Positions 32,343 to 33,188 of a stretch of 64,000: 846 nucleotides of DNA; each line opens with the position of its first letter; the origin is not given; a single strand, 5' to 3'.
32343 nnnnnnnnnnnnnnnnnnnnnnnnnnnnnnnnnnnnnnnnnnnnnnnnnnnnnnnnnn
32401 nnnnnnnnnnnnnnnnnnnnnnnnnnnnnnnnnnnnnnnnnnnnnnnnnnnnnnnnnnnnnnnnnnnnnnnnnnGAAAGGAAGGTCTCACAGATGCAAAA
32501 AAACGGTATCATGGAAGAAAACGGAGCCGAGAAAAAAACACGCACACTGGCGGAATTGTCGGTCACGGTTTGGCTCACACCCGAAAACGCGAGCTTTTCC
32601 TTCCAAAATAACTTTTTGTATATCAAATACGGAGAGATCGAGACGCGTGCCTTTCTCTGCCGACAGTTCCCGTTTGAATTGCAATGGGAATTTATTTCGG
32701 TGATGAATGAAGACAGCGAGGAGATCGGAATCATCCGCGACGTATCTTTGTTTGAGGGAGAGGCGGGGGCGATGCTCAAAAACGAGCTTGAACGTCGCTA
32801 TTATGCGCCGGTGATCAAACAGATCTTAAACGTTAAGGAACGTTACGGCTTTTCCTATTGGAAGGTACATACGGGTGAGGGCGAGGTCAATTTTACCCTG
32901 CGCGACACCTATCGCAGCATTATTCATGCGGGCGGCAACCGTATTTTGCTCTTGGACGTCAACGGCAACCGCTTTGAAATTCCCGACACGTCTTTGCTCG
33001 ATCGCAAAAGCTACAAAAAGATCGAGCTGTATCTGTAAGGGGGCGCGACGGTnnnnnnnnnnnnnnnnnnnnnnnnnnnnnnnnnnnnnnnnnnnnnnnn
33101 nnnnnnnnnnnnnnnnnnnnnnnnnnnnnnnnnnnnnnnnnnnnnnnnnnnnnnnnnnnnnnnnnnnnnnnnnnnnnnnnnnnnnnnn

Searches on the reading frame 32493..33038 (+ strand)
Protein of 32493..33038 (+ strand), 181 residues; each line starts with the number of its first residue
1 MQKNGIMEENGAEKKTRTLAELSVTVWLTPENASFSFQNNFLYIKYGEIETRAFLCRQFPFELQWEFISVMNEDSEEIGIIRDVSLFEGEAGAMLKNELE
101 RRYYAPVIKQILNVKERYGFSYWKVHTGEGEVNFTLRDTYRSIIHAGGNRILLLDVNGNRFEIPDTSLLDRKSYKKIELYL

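Call 4: search_protein_families(library=pfam, proteins=[window:32493-33038:+], max_evalue=0.01)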
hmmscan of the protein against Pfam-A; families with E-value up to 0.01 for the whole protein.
window:32493-33038:+ (181 aa): 1 family
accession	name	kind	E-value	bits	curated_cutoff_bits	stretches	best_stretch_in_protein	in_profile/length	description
PF08909.16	DUF1854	-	2.9e-32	111.7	26.8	1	56-178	7-128/130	Domain of unknown function (DUF1854)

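Call 9: find_homologous_proteins(query=window:32493-33035:+, max_evalue=0.00001)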
Query window:32493-33035:+ (181 aa): 714 proteins with E <= 0.00001 among 764 candidates; the best 120 are listed.
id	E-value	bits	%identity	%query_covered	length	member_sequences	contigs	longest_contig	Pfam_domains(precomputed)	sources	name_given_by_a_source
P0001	1.3e-114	398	98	100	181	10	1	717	PF08909.17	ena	-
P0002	1.9e-93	329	82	100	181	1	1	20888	PF08909.17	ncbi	-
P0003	6.4e-93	328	81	100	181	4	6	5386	PF08909.17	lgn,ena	-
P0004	6.7e-93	328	83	100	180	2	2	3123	PF08909.17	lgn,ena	-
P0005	6.7e-84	298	75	96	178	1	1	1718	PF08909.17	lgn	-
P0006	6.9e-84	298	73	100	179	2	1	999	PF08909.17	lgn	-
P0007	1.3e-83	297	75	96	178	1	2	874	PF08909.17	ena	-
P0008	1.6e-83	297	73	100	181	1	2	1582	PF08909.17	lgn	-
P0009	2.0e-83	297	76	96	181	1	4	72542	PF08909.17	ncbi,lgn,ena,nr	ncbi:MAG: DUF1854 domain-containing protein [Clostridia bacterium]|nr:DUF1854 domain-containing prot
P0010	3.2e-83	296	86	85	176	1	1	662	PF08909.17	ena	-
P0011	1.7e-82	294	73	100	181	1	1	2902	PF08909.17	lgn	-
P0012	7.5e-82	292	72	100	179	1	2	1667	PF08909.17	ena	-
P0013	1.5e-81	291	77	94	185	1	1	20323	PF08909.17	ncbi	-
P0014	1.6e-81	290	75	95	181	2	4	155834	PF08909.17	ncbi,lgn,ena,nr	ncbi:MAG: DUF1854 domain-containing protein [Clostridia bacterium]|nr:DUF1854 domain-containing prot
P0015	1.7e-81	290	72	100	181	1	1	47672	PF08909.17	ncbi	-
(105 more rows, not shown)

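Call 10: list_cluster_members(proteins=[window:29968-30111:+, window:32493-33035:+, window:30165-32471:+, window:28501-29910:+])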
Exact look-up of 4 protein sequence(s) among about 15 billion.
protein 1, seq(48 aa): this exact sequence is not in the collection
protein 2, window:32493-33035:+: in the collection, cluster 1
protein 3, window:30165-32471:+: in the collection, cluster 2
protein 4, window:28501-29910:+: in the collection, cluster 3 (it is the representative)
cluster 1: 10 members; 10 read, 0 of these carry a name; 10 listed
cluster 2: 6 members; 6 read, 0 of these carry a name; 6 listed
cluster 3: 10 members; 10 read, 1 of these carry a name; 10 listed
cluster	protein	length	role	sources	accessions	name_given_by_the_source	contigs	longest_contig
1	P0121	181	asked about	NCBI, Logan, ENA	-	-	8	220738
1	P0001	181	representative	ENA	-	-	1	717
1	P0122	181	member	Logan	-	-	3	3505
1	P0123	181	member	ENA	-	-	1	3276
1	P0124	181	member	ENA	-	-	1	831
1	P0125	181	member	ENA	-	-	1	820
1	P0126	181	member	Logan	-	-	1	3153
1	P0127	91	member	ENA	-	-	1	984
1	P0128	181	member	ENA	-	-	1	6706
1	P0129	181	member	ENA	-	-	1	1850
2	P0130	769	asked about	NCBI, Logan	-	-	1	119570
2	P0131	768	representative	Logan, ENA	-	-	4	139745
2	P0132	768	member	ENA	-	-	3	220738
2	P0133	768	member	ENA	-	-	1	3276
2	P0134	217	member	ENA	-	-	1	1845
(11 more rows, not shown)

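Call 16: find_related_loci(query=A1, collection=genome_contigs, flank=6000)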
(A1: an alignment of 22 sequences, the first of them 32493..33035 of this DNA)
Query A1 (181 aa) in genome_contigs; peptide patterns used: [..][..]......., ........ (x = any residue, [..] = any of these).
178 stretches matched a pattern; 143 encode a relative of the query (tblastn E <= 1e-3); the best 80 are kept; 80 distinct loci.
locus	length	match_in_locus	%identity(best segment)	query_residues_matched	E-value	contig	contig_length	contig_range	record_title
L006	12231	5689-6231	82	1-181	1e-99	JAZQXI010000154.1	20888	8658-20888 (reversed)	MAG: Eubacteriales bacterium isolate T1900045162_TC20190156.MAGScoT_cleanbin_000017 SGB_5087_k141_666239, whole genome s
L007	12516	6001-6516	78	10-181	5e-91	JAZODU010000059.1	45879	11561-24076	MAG: Eubacteriales bacterium isolate T1900044751_TS20190417.MAGScoT_cleanbin_000017 SGB_2214_k141_3678177, whole genome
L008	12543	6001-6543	72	1-181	4e-87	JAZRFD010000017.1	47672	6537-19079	MAG: Eubacteriales bacterium isolate T1900045495_YK20190189.MAGScoT_cleanbin_000042 SGB_7435_k141_2349592, whole genome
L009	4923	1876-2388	73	11-181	7e-86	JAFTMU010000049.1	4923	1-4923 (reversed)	MAG: Clostridia bacterium isolate RGIG3961 Roe_deer_Cecum-4__c46170, whole genome shotgun sequence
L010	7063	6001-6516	73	9-181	2e-85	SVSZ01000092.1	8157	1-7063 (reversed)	MAG: Oscillospiraceae bacterium isolate SIG682 NODE_134982_length_8157_cov_1.957285, whole genome shotgun sequence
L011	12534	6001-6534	71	1-181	6e-85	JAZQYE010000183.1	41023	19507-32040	MAG: Eubacteriales bacterium isolate T1900045161_TC20190155.MAGScoT_cleanbin_000021 SGB_5061_k141_1063031, whole genome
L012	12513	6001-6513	74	11-181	9e-85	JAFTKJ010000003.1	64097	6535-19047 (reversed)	MAG: Clostridia bacterium isolate RGIG3898 Roe_deer_Cecum-2__c160, whole genome shotgun sequence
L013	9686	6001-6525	70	6-181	1e-83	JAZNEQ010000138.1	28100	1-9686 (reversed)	MAG: Eubacteriales bacterium isolate T1900044719_TS20190185.MAGScoT_cleanbin_000020 SGB_1898_k141_840666, whole genome s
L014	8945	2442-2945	72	13-181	6e-83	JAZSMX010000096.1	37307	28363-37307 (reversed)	MAG: Eubacteriales bacterium isolate T1900044552_TS20190018.MAGScoT_cleanbin_000035 SGB_255_k141_903066, whole genome sh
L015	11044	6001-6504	73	14-181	6e-83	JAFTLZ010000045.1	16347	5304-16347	MAG: Clostridia bacterium isolate RGIG3940 Roe_deer_Cecum-3__c174298, whole genome shotgun sequence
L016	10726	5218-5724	72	13-181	8e-82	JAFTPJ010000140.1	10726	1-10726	MAG: Clostridia bacterium isolate RGIG4028 Roe_deer_Cecum-5__c495974, whole genome shotgun sequence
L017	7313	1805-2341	68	3-181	6e-82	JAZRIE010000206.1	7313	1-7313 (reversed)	MAG: Eubacteriales bacterium isolate T1900045476_YK20190170.MAGScoT_cleanbin_000079 SGB_7274_k141_2159562, whole genome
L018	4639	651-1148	73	16-181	1e-81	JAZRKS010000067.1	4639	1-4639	MAG: Eubacteriales bacterium isolate T1900045445_YK20190136.MAGScoT_cleanbin_000046 SGB_7148_k141_2157827, whole genome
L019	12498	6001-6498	73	16-181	2e-80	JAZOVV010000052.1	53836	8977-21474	MAG: Eubacteriales bacterium isolate T1900045525_YK20190219.MAGScoT_cleanbin_000018 SGB_7680_k141_89865, whole genome sh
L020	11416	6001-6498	72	16-181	2e-80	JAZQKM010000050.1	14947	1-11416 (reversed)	MAG: Eubacteriales bacterium isolate T1900044614_TS20190080.MAGScoT_cleanbin_000078 SGB_832_k141_2834608, whole genome s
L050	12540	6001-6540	51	11-181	2e-54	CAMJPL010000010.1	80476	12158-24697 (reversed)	MAG: uncultured Clostridia bacterium isolate SRR12081301_bin.2_metaWRAP_v1.3_MAG genome assembly, contig: ERZ12289766.33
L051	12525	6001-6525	48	2-181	1e-52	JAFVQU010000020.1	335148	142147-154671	MAG: Clostridia bacterium isolate RGIG5310 Sheep_Colon-2__c692609, whole genome shotgun sequence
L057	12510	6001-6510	49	18-181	1e-49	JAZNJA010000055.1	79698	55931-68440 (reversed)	MAG: Eubacteriales bacterium isolate T1900044682_TS20190148.MAGScoT_cleanbin_000009 SGB_1696_k141_679166, whole genome s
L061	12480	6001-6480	51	28-181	3e-49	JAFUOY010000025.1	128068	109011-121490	MAG: Clostridia bacterium isolate RGIG4693 Roe_deer_Rectum.Co__c1420472, whole genome shotgun sequence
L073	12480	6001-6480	51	28-181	6e-48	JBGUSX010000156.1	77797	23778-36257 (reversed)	MAG: Eubacteriales bacterium isolate fecal_MAG_83 fecal_MAG_83_contig_0156, whole genome shotgun sequence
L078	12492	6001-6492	51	23-181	1e-47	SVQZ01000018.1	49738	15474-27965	MAG: Oscillospiraceae bacterium isolate SIG630 NODE_3957_length_49738_cov_3.004898, whole genome shotgun sequence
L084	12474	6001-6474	51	26-181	3e-47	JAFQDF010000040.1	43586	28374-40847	MAG: Clostridia bacterium isolate RGIG1713 Goat_Cecum-2__c594582, whole genome shotgun sequence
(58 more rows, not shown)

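Call 27: search_solved_structures(query=window:32493-33035:+, max_evalue=1)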
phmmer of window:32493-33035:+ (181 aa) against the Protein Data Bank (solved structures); distinct sequences matched with E-value up to 1: 0.

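Call 35: search_protein_families(library=ncbifam, proteins=[window:32493-33038:+], max_evalue=0.001)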
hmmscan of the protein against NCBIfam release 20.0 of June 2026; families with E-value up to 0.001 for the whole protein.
window:32493-33038:+ (181 aa): 1 family
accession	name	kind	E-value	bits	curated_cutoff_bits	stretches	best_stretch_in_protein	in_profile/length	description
NF052234.1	CphA_assoc_prot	equivalog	1.9e-20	73.2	150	1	47-181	18-152/152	cyanophycin metabolism-associated DUF1854 family protein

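Call 65: predict_structure(alignment_id=A1)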
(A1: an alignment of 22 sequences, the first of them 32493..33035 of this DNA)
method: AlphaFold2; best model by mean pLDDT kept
length: 181 residues; sequences in the alignment: 22
mean_pLDDT: 81.0   pTM: 0.57
mean pLDDT of the five models: 81.0, 78.1, 77.2, 76.2, 76.0
residues with pLDDT >= 90: 74; 70-90: 74; 50-70: 10; < 50: 23
segments of 3 or more residues with pLDDT < 50: 1-23
pLDDT, mean of each block of 10 residues (from residue 1): 36 42 72 94 95 84 76 92 92 89 82 90 90 86 81 85 88 85 73
secondary structure, 60 per line:
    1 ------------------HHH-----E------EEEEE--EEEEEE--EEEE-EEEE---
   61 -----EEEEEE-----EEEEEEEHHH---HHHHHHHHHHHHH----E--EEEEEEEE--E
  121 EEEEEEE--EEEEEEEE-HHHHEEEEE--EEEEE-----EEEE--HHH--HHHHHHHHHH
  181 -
elements in order: E34-38 E41-46 E49-52 E54-57 E66-71 E77-83 H90-102 E110-117 E120-127 E130-137 H139-142 E143-147 E150-154 E160-163 H171-180

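Call 68: fold_search(model_id=the predicted structure, library=pdb)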
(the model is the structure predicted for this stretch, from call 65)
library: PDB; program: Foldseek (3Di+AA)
matches with E <= 10: 1319; with E <= 0.001: 0
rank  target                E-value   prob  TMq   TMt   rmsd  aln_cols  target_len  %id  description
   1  8veh_C                1.0e-02  0.38  0.18  0.17  13.9       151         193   14  Crystal structure of outer membrane lipoprotein carrier protein (LolA) from Rickettsia bellii (released 2023-12-27)
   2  8veh_A                1.3e-02  0.33  0.17  0.17  13.9       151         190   12  Crystal structure of outer membrane lipoprotein carrier protein (LolA) from Rickettsia bellii (released 2023-12-27)
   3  8p2f_K                3.3e-02  0.25  0.17  0.18  16.0       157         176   13  Staphylococcus aureus 70S ribosome with elongation factor G locked with fusidic acid cyclopentane in post-translocatio (released 2024-05-01)
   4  8veh_B                4.2e-02  0.20  0.18  0.17  13.8       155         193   12  Crystal structure of outer membrane lipoprotein carrier protein (LolA) from Rickettsia bellii (released 2023-12-27)
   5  3s2k_A                4.9e-02  0.18  0.16  0.07  14.6       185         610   11  Structural basis of Wnt signaling inhibition by Dickkopf binding to LRP5/6. (released 2011-11-02)
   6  5gje_B                5.2e-02  0.14  0.15  0.07  14.9       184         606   10  Three-dimensional reconstruction of human LRP6 ectodomain complexed with Dkk1 (released 2017-01-18)
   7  2y23                  6.6e-02  0.13  0.15  0.11  15.9       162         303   11  CRYSTAL STRUCTURE OF THE MYOMESIN DOMAINS MY9-MY11 (released 2011-12-21)
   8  7x0q_A                7.9e-02  0.30  0.21  0.11  16.4       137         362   15  Crystal structure of ATPase Clo1313_2554 from Clostridium thermocellum (released 2022-09-14)
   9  4ohl_A                7.9e-02  0.15  0.15  0.07  18.1       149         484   14  LEOPARD Syndrome-Associated SHP2/T468M mutant (released 2014-09-24)
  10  7jvn_A                8.3e-02  0.13  0.15  0.06  17.7       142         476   14  Non-receptor Protein Tyrosine Phosphatase SHP2 in Complex with Allosteric Inhibitor Compound 24 (released 2020-09-23)
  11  3rnu_B                8.8e-02  0.30  0.26  0.24  12.8       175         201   11  Structural Basis of Cytosolic DNA Sensing by Innate Immune Receptors (released 2012-04-25)
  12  3rln                  9.9e-02  0.28  0.23  0.22  12.2       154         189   12  Structural Basis of Cytosolic DNA Recognition by Innate Immune Receptors (released 2012-04-25)
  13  5z7d_C                1.1e-01  0.47  0.26  0.15   7.7       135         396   11  p204HINab-dsDNA complex structure (released 2019-01-30)
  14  7jvm_A                1.1e-01  0.12  0.15  0.07  17.9       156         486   15  Non-receptor Protein Tyrosine Phosphatase SHP2 in Complex with Allosteric Inhibitor TNO155 (released 2020-09-23)
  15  3gqi_B                1.1e-01  0.14  0.16  0.13  18.0       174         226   10  Crystal Structure of activated receptor tyrosine kinase in complex with substrates (released 2009-08-18)
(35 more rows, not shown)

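Call 79: search_protein_families(library=pfam, proteins=[L051:2124-3500:-, L061:3175-3630:+, L051:8893-10389:+, L078:3132-3659:+, L057:8828-11038:+, L050:8907-10739:+, L084:8783-11791:+, L073:8808-10169:-], max_evalue=0.00001)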
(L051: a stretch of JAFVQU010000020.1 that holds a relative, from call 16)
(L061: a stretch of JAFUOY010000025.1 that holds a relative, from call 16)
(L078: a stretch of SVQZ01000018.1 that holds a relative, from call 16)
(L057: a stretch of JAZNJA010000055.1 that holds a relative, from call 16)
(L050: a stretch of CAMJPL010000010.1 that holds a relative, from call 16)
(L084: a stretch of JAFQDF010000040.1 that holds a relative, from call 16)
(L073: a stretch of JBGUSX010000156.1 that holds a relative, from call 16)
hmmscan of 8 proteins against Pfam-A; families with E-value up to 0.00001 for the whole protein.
L051:2124-3500:- (458 aa): 7 families
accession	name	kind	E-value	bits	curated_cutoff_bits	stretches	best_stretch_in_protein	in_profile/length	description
PF06745.19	ATPase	-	8e-19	68.4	26.6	1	76-145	2-73/231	KaiC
PF18073.7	Zn_ribbon_LapB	-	1.4e-11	44.2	25.7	1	8-35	1-28/28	Rubredoxin metal binding domain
PF13481.12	AAA_25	-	1.1e-10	42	27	1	74-223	14-194/195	AAA domain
PF13541.12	ChlI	-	2.4e-08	34.3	27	1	369-431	59-121/121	Subunit ChlI of Mg-chelatase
PF03796.21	DnaB_C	-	3.8e-07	30.2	27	1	76-180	3-112/255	DnaB-like helicase C terminal domain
PF05362.19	Lon_C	-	1.5e-06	28.4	21.1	1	367-433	108-174/205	Lon protease (S16) C-terminal proteolytic domain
PF00004.35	AAA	-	2.4e-06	28.4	21.2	1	96-209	1-98/131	ATPase family associated with various cellular activities (AAA)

L061:3175-3630:+ (151 aa): 4 families
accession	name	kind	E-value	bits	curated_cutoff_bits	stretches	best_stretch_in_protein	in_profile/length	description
PF01047.28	MarR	-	1.4e-09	38.1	24.6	1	34-85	9-58/59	MarR family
PF12802.13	MarR_2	-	2.5e-09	37.6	27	1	29-85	5-61/61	MarR family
PF13463.12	HTH_27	-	3.2e-08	34.2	22.2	1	29-94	3-68/68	Winged helix DNA-binding domain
PF22381.2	Staph_reg_Sar_Rot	-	7.2e-07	29.7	27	1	34-97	20-81/85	Transcriptional regulator SarA/Rot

L051:8893-10389:+ (498 aa): 3 families
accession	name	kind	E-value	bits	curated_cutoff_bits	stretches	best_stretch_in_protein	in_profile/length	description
PF09547.16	SpoIVA_ATPase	-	9.6e-112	372.6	26.6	1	7-243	1-237/237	Stage IV sporulation protein A, ATPase domain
PF20438.3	SpoIVA_middle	-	4.1e-63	213.1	25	1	244-422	1-179/179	Stage IV sporulation protein A, middle domain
PF20439.3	SpoIVA_C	-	1.6e-35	121.5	25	1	423-498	1-76/76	Sporulation stage IV protein A, C-terminal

L078:3132-3659:+ (175 aa): 1 family
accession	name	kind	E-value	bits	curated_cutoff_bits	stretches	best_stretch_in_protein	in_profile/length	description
PF01863.23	YgjP-like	-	1.5e-40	139.8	26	2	77-174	108-205/207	YgjP-like, metallopeptidase domain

L057:8828-11038:+ (736 aa): 2 families
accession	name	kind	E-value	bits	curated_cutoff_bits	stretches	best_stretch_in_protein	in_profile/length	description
PF22124.2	Glyco_hydro_95_cat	-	1e-93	315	27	1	245-655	1-407/408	Glycosyl hydrolase family 95 catalytic domain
PF14498.12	Glyco_hyd_65N_2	-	5.5e-32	112.1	27.7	1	9-209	4-199/234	Glycosyl hydrolase family 65, N-terminal domain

L050:8907-10739:+ (610 aa): 2 families
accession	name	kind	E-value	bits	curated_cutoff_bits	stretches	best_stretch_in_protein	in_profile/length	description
PF12831.13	FAD_oxidored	-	1e-77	262.6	27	1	28-432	1-416/416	FAD dependent oxidoreductase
PF13450.12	NAD_binding_8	-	9.6e-07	29.4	21.9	1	31-68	1-38/68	NAD(P)-binding Rossmann-like domain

L084:8783-11791:+ (1002 aa): 3 families
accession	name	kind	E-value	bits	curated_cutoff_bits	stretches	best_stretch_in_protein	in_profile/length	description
PF01915.27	Glyco_hydro_3_C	-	5.4e-23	82.4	31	1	107-364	3-200/200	Glycosyl hydrolase family 3 C-terminal domain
PF00933.27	Glyco_hydro_3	-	2.1e-18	67.3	27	1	710-877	81-253/316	Glycosyl hydrolase family 3 N terminal domain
PF14310.12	Fn3-like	-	3.5e-12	46.7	25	1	435-512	1-70/71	Fibronectin type III-like domain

L073:8808-10169:- (453 aa): 2 families
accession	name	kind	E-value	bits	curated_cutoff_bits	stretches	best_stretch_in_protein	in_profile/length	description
PF01381.28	HTH_3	-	1.7e-07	31.6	23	1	17-70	2-55/55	Helix-turn-helix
PF12844.13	HTH_19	-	1.7e-06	28.3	30.2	1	13-74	1-62/64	Helix-turn-helix domain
